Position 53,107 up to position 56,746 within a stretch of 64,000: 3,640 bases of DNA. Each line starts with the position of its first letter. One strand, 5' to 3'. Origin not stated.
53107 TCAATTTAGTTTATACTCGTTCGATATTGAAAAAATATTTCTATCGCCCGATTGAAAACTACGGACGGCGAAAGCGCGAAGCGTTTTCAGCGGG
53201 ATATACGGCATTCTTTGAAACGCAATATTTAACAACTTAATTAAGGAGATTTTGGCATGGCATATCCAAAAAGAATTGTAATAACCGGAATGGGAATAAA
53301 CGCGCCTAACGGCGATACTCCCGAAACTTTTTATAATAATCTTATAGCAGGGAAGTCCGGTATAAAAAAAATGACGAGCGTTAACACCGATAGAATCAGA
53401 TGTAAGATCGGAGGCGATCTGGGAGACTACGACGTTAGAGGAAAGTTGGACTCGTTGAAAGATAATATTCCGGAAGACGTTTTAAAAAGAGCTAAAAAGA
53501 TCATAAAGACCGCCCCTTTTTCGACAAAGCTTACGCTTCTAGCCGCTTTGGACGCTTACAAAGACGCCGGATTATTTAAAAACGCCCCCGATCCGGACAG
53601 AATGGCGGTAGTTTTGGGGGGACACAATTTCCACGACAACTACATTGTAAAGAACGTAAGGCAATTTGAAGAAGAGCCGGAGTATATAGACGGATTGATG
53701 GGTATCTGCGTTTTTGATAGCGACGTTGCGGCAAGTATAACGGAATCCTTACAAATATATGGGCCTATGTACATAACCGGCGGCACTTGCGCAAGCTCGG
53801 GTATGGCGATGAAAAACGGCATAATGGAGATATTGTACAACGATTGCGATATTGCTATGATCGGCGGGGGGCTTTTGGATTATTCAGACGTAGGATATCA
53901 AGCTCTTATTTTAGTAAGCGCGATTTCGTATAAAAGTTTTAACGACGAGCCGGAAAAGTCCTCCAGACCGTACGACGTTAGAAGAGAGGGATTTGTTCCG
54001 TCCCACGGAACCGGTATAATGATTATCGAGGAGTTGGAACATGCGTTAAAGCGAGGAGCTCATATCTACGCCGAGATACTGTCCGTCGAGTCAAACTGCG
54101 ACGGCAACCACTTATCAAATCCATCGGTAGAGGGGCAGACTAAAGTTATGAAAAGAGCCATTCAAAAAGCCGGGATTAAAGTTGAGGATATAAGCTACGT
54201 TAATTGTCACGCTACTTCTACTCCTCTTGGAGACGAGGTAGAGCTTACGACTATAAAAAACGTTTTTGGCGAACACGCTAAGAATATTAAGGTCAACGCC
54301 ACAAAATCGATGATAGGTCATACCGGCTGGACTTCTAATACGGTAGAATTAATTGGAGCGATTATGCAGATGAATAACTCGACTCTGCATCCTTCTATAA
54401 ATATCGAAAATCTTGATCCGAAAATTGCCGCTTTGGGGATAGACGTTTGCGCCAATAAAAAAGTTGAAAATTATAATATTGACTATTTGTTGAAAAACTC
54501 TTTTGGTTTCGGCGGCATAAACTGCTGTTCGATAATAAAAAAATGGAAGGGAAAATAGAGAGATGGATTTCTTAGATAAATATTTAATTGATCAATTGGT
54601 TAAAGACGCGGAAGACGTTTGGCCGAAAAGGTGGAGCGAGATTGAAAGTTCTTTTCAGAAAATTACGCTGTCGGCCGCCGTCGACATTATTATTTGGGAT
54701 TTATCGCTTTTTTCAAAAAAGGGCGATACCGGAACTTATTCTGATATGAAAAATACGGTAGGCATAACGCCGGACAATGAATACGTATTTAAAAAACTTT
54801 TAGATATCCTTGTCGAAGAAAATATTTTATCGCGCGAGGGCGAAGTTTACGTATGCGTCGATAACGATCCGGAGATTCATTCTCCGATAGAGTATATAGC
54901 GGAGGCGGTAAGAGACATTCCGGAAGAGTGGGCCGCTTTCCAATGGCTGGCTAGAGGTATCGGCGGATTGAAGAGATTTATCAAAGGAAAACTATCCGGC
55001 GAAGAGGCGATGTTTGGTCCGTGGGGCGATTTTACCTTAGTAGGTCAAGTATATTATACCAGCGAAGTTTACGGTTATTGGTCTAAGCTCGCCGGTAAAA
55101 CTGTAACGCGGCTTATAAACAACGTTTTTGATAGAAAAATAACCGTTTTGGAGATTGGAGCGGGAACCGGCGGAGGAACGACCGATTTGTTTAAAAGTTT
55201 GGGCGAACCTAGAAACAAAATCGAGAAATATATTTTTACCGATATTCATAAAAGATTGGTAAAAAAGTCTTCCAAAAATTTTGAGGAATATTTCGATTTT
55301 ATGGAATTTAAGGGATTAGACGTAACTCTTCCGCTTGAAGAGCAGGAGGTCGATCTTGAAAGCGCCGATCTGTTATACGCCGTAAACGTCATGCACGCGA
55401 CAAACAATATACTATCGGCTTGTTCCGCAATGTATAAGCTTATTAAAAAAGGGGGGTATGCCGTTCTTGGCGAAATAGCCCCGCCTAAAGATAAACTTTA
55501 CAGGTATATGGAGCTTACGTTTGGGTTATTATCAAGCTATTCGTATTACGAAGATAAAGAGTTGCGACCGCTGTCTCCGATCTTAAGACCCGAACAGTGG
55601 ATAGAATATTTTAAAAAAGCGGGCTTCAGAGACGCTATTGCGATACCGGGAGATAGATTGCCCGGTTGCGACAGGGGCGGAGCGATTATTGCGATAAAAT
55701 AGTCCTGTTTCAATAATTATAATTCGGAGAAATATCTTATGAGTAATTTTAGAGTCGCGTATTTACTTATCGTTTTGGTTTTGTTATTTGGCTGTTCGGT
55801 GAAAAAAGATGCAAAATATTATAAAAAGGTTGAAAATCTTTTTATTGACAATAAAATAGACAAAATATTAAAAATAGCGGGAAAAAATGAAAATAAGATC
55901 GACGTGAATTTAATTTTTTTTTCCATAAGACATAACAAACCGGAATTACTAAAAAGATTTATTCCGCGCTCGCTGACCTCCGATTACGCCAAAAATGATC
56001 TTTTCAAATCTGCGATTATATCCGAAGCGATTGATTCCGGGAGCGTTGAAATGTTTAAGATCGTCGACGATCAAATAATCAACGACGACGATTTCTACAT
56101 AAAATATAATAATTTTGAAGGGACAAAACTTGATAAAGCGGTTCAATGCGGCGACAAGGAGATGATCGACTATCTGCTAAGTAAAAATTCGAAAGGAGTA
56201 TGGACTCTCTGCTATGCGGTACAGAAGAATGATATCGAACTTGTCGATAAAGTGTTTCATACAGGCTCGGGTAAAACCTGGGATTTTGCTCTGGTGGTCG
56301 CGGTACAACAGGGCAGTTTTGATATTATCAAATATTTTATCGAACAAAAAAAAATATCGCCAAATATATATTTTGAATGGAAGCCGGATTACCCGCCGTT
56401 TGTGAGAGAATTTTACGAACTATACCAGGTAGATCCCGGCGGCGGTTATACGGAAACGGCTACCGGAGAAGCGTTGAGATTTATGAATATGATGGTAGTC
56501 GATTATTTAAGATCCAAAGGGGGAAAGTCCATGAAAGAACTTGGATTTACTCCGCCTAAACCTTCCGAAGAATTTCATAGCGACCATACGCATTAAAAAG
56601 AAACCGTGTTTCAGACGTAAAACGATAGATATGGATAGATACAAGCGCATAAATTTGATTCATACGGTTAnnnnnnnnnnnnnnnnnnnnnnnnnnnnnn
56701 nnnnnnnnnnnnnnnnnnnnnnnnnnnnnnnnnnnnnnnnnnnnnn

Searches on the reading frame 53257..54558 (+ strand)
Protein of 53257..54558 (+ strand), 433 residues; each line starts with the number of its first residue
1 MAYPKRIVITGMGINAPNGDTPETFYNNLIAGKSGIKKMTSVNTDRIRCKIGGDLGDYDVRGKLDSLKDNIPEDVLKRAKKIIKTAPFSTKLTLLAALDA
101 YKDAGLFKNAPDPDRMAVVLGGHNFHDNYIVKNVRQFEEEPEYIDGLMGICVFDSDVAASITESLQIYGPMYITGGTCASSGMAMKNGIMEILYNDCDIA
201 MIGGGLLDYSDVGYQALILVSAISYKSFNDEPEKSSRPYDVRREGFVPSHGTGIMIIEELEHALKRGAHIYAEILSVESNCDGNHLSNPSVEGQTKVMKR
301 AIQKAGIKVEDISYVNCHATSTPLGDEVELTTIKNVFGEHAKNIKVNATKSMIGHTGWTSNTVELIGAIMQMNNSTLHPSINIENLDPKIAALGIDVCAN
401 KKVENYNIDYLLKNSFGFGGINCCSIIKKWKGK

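Call 28: search_protein_families(library=pfam, proteins=[window:53257-54558:+], max_evalue=0.001)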
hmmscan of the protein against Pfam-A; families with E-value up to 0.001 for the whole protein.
window:53257-54558:+ (433 aa): 2 families
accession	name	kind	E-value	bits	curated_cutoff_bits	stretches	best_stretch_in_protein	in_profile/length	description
PF02801.28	Ketoacyl-synt_C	-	1.4e-33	115.8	20.8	1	271-384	1-119/119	Beta-ketoacyl synthase, C-terminal domain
PF00109.32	ketoacyl-synt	-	5.7e-31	108.4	20.8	1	5-263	2-252/252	Beta-ketoacyl synthase, N-terminal domain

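Call 84: search_protein_families(library=ncbifam, proteins=[window:53257-54558:+], max_evalue=0.00001)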
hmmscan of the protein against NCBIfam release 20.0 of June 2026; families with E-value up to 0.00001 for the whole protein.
window:53257-54558:+ (433 aa): 19 families
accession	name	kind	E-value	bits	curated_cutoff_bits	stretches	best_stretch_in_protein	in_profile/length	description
NF005490.0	PRK07103.1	equivalog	1.3e-97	327.5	445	1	5-429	4-412/414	polyketide beta-ketoacyl:acyl carrier protein synthase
TIGR03150.1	fabF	equivalog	3.9e-92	309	493.75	1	5-428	1-407/407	beta-ketoacyl-ACP synthase II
NF005589.0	PRK07314.1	subfamily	4e-90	302.5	387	1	5-430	4-412/413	beta-ketoacyl-ACP synthase II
NF004970.0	PRK06333.1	subfamily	1.8e-89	300.6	525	1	5-431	4-423/424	beta-ketoacyl-ACP synthase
NF005935.0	PRK07967.1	equivalog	1.6e-72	244.6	630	1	5-431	2-405/406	beta-ketoacyl-ACP synthase I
NF006274.0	PRK08439.1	equivalog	2.7e-66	224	621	1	5-429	2-405/406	beta-ketoacyl-ACP synthase II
NF006434.0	PRK08722.1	equivalog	4.9e-60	203.5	759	1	5-429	4-413/414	beta-ketoacyl-ACP synthase II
NF006587.0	PRK09116.1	equivalog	6.6e-60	203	470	1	5-431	2-408/408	beta-ketoacyl-ACP synthase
NF005076.0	PRK06501.1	equivalog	1e-57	195.9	629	1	7-428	13-421/425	beta-ketoacyl-ACP synthase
NF005916.1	PRK07910.1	equivalog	6.2e-51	173.6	560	1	6-424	13-412/418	KasA/KasB family beta-ketoacyl-ACP synthase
NF004618.0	PRK05952.1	equivalog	7.7e-39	133.7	455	1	92-429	60-382/384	beta-ketoacyl-ACP synthase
NF006618.0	PRK09185.1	subfamily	8.4e-39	133.7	407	1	155-428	138-391/394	beta-ketoacyl-ACP synthase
NF058662.1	cispenta_AmcF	equivalog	1.4e-36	126.3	325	1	234-428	176-368/369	cispentacin biosynthesis acyltransferase subunit AmcF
NF045894.1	PKS_plus_SDR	equivalog_domain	5.4e-28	97.2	1740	1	135-404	130-397/1515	type I polyketide synthase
NF041183.1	Pks2_ls1_myc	equivalog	6.7e-27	92.8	2400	1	79-426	81-421/2086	sulfolipid-1 biosynthesis phthioceranic/hydroxyphthioceranic acid synthase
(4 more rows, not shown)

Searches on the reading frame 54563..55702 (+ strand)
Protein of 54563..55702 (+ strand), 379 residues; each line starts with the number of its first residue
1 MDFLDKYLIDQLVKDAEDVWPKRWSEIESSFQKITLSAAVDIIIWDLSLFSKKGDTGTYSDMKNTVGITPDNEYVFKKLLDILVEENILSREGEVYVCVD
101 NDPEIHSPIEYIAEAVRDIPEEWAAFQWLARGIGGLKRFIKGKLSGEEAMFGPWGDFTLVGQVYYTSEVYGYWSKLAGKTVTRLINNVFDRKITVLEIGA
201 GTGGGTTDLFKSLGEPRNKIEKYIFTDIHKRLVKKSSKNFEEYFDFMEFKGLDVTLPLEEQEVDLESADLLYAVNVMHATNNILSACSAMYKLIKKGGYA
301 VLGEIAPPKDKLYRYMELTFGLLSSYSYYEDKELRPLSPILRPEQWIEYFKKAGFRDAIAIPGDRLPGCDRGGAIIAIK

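Call 28: search_protein_families(library=pfam, proteins=[window:54563-55702:+], max_evalue=0.001)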
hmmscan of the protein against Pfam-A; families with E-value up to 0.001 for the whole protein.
window:54563-55702:+ (379 aa): 5 families
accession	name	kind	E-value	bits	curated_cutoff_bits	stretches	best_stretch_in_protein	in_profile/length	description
PF08242.18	Methyltransf_12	-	2.5e-10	41.4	30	1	196-299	1-97/98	Methyltransferase domain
PF13847.12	Methyltransf_31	-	4.9e-08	33.2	27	1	191-306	3-113/145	Methyltransferase domain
PF13489.12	Methyltransf_23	-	2.6e-07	30.9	27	1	181-356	9-160/164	Methyltransferase domain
PF08241.18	Methyltransf_11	-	2.3e-06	28.6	21.2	1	196-301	1-94/95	Methyltransferase domain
PF13649.12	Methyltransf_25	-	3.5e-05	24.8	27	1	195-298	1-97/97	Methyltransferase domain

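Call 84: search_protein_families(library=ncbifam, proteins=[window:54563-55702:+], max_evalue=0.00001)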
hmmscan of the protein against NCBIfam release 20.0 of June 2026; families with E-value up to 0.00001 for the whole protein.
window:54563-55702:+ (379 aa): 0 families

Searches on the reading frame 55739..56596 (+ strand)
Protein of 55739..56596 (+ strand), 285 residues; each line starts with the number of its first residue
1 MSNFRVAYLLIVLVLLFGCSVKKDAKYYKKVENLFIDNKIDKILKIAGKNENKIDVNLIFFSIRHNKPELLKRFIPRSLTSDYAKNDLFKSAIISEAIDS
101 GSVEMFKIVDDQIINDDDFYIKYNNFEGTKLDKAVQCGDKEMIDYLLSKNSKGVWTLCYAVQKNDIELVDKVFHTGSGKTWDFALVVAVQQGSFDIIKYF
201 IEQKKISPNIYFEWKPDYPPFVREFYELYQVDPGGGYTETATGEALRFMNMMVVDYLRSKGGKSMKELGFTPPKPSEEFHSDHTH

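Call 28: search_protein_families(library=pfam, proteins=[window:55739-56596:+], max_evalue=0.001)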
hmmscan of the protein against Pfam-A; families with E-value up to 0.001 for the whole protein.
window:55739-56596:+ (285 aa): 3 families
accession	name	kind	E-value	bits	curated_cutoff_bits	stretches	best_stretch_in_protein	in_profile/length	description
PF12796.13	Ank_2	-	7.1e-09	36.6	27.3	0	157-206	1-53/90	Ankyrin repeats (3 copies)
PF13606.12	Ank_3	-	6.6e-06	26.5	22.3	0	184-209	5-29/30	Ankyrin repeat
PF13637.12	Ank_4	-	0.00059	20.5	22.7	0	124-147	27-50/50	Ankyrin repeats (many copies)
